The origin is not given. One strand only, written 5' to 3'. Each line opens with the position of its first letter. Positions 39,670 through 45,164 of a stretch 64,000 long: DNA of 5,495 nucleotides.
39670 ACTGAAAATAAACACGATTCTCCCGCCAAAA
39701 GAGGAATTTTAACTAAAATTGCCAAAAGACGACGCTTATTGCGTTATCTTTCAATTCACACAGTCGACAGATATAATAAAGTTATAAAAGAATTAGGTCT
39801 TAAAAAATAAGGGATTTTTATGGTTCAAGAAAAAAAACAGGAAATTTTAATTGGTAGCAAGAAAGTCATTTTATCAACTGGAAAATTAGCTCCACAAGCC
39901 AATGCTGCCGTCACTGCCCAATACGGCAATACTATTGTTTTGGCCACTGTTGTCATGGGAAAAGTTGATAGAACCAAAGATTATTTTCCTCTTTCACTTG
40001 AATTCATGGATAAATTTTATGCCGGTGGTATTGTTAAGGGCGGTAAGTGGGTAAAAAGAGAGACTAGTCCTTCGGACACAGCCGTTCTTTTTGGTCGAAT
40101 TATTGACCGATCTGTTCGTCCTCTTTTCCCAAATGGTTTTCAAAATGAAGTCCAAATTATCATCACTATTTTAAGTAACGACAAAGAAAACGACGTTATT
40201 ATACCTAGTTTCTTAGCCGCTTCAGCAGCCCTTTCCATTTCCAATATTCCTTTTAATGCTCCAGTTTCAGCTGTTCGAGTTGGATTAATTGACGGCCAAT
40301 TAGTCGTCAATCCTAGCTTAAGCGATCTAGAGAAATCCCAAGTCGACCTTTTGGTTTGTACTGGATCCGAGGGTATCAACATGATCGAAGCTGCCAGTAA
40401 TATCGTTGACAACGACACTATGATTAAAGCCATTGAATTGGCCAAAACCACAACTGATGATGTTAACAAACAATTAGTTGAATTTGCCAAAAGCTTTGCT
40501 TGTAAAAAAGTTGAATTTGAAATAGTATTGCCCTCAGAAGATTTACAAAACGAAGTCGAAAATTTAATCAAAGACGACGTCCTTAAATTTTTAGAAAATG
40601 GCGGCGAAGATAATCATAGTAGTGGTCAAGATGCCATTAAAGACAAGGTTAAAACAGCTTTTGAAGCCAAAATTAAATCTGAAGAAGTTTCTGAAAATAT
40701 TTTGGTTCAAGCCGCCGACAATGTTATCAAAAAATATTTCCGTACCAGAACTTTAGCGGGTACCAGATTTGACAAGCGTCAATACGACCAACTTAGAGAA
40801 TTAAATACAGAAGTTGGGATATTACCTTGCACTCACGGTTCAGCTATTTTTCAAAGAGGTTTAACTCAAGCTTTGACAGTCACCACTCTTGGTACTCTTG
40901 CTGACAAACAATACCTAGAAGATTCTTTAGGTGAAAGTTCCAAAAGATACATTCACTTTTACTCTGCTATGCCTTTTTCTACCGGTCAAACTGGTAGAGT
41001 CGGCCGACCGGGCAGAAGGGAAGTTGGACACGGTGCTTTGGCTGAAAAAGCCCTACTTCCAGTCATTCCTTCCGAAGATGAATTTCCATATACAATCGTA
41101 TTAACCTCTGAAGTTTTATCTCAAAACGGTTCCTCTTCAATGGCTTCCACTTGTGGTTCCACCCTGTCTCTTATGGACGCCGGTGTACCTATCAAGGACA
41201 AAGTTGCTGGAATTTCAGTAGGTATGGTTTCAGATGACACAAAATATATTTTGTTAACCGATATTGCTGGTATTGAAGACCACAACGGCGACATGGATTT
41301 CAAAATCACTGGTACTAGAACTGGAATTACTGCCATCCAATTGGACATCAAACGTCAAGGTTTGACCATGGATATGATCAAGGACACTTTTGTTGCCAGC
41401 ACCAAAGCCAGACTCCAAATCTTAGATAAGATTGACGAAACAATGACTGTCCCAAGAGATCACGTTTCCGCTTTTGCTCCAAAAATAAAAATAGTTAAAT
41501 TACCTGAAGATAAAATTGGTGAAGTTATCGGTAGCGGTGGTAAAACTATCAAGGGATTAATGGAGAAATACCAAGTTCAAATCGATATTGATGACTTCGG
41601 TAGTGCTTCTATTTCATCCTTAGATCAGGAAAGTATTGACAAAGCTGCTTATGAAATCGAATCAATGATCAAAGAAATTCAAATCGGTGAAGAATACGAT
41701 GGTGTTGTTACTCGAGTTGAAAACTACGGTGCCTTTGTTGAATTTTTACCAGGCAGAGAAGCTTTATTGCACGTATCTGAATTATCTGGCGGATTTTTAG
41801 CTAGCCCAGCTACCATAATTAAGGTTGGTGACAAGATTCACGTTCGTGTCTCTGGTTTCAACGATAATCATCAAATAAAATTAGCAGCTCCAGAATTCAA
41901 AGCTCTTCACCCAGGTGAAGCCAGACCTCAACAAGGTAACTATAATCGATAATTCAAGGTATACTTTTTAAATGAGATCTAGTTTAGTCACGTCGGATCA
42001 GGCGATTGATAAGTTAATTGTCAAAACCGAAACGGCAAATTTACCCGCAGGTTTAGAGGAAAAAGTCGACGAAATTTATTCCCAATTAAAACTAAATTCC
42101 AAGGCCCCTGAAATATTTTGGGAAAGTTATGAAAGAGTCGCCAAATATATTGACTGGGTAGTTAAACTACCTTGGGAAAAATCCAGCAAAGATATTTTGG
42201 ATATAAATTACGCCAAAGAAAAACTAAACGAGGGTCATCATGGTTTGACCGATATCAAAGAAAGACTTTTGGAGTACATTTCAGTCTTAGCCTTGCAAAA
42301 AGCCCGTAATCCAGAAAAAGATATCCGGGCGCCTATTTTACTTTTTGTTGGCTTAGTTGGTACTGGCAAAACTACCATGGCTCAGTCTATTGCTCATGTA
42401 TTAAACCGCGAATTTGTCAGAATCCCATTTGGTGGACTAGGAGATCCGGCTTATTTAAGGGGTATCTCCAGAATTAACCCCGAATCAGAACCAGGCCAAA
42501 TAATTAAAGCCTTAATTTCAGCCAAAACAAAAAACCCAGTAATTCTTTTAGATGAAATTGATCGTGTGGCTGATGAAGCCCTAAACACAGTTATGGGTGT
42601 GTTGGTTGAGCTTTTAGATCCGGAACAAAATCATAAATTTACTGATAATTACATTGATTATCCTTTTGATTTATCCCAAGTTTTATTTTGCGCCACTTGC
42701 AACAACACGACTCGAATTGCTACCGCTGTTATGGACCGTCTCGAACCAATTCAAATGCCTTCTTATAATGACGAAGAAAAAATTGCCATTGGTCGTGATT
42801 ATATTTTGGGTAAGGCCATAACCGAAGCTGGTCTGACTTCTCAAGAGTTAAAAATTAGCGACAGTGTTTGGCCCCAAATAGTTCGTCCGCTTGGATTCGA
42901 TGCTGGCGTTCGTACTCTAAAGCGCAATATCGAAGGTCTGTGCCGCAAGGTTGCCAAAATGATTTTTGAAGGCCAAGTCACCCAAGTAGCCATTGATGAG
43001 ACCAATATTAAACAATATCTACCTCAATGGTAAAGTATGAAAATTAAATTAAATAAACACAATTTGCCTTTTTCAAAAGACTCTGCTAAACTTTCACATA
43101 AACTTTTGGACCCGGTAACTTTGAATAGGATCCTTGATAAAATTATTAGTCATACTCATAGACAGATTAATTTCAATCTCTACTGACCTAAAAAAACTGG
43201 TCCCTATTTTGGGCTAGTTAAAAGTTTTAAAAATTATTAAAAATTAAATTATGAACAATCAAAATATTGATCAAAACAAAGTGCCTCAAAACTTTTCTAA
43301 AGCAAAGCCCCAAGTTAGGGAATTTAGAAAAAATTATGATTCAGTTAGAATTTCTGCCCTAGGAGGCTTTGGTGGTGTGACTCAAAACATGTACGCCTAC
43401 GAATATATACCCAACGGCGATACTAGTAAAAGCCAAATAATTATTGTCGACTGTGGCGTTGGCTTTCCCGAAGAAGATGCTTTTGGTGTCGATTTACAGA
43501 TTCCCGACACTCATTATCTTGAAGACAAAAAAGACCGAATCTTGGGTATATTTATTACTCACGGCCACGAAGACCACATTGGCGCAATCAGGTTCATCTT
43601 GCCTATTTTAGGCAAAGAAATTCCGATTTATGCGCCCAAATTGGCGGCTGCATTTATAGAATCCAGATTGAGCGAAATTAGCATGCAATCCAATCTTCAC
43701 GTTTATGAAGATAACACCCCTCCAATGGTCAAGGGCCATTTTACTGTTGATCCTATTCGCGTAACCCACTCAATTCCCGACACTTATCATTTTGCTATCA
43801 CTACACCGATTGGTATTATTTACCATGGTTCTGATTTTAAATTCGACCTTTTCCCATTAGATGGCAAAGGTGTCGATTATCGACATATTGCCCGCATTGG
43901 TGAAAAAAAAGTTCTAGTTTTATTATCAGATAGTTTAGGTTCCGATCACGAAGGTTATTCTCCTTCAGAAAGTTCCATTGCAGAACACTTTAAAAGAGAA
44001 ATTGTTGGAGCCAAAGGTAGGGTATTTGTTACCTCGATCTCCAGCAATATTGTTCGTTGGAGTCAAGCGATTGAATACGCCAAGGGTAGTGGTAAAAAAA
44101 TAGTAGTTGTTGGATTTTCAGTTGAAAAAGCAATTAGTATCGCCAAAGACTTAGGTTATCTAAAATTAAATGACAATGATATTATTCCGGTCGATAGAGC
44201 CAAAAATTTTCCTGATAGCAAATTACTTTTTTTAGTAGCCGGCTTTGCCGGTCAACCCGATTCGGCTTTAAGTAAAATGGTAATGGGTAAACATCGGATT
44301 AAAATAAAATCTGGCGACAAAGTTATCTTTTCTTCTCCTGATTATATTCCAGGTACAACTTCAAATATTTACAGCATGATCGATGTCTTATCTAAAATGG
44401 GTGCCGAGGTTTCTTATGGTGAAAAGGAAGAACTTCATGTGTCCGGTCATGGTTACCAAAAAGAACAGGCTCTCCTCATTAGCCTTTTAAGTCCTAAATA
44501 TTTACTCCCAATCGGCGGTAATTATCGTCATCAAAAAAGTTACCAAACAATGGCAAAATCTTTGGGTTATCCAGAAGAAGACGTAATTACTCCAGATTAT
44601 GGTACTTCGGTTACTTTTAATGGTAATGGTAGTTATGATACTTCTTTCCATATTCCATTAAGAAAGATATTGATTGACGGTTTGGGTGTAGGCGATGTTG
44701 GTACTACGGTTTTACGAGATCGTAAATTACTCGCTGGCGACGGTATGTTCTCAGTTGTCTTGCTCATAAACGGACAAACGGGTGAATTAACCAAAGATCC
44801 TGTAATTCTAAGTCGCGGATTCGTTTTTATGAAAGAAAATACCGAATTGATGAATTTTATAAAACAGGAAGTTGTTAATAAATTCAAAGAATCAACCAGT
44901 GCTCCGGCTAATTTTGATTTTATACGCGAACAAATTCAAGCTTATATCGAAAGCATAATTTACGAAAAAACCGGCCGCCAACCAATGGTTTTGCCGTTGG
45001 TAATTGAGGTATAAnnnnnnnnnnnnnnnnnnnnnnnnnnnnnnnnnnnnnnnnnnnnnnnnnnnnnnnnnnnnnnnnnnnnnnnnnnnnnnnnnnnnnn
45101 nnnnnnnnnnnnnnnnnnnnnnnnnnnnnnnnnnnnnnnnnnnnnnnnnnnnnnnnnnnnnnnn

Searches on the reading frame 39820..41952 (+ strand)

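Call 24: search_protein_families(library=pfam, proteins=[window:39820-41952:+], max_evalue=0.0001)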
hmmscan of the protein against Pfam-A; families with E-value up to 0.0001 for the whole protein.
window:39820-41952:+ (710 aa): 4 families
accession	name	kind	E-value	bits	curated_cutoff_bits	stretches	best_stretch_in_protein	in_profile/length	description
PF01138.27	RNase_PH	-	4.9e-45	153.6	25.5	2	324-457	1-130/130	3' exoribonuclease family, domain 1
PF03725.20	RNase_PH_C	-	3e-17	62.8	20.8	1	148-209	2-65/67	3' exoribonuclease family, domain 2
PF00575.29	S1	-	1.6e-12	48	22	1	620-684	2-66/74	S1 RNA binding domain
PF00013.35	KH_1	-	5.3e-10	39.4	21.5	1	559-614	4-65/66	KH domain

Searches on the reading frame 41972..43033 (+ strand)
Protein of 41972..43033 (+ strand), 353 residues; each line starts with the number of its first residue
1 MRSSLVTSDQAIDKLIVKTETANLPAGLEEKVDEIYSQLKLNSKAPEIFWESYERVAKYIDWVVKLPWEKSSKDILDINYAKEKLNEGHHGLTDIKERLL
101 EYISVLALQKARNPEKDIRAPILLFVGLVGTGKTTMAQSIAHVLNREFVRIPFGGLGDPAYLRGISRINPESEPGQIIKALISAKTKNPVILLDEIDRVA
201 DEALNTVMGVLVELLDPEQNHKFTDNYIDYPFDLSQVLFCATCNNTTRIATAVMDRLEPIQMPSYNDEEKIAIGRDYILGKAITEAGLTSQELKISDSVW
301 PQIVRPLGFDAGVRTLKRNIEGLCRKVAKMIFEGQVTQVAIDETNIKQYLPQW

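Call 24: search_protein_families(library=pfam, proteins=[window:41972-43033:+], max_evalue=0.0001)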
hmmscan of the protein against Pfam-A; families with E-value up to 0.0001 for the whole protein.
window:41972-43033:+ (353 aa): 4 families
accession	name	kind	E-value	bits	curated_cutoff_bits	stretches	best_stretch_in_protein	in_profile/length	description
PF00004.35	AAA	-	3.9e-17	63.3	21.2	1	123-260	1-126/131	ATPase family associated with various cellular activities (AAA)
PF22667.2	Lon_lid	-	1.4e-12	47.5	27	1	285-335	2-52/57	Lon protease AAA+ ATPase lid domain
PF07728.20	AAA_5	-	1.4e-08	35.3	22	1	123-212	2-91/139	AAA domain (dynein-related subfamily)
PF13401.12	AAA_22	-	2.2e-06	28.5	27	1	120-207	5-104/130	AAA domain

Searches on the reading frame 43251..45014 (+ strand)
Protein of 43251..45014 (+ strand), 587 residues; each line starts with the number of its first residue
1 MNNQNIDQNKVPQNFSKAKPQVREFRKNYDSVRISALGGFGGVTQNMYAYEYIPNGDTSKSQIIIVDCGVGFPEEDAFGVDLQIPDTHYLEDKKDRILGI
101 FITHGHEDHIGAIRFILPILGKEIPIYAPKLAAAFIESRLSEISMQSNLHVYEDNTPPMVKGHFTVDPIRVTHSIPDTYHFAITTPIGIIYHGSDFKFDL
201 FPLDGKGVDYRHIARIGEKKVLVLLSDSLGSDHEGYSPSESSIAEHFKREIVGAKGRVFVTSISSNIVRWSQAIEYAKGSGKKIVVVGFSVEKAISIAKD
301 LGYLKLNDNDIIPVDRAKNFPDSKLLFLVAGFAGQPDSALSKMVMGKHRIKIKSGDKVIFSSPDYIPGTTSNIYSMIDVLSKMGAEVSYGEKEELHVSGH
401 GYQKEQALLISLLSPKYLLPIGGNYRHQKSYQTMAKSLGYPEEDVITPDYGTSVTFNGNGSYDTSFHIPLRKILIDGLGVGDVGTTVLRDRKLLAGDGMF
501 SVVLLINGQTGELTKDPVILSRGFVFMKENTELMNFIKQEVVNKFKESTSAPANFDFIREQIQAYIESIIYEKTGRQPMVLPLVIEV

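Call 24: search_protein_families(library=pfam, proteins=[window:43251-45014:+], max_evalue=0.0001)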
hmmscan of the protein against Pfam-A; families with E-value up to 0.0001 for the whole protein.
window:43251-45014:+ (587 aa): 5 families
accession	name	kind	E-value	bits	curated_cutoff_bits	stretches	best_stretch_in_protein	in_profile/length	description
PF22505.1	RNase_J_b_CASP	-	5.4e-30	104.2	27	1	255-380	1-126/126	Ribonuclease J, beta-CASP domain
PF17770.6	RNase_J_C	-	1e-24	87.9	23.8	1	487-587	1-102/102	Ribonuclease J C-terminal domain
PF12706.13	Lactamase_B_2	-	1.5e-08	34.9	27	1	64-197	3-144/200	Beta-lactamase superfamily domain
PF00753.33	Lactamase_B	-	8.2e-07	29.6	22.7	1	61-135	15-82/196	Metallo-beta-lactamase superfamily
PF07521.17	RMMBL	-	6.9e-05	23.2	21.6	0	394-443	10-58/63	Zn-dependent metallo-hydrolase RNA specificity domain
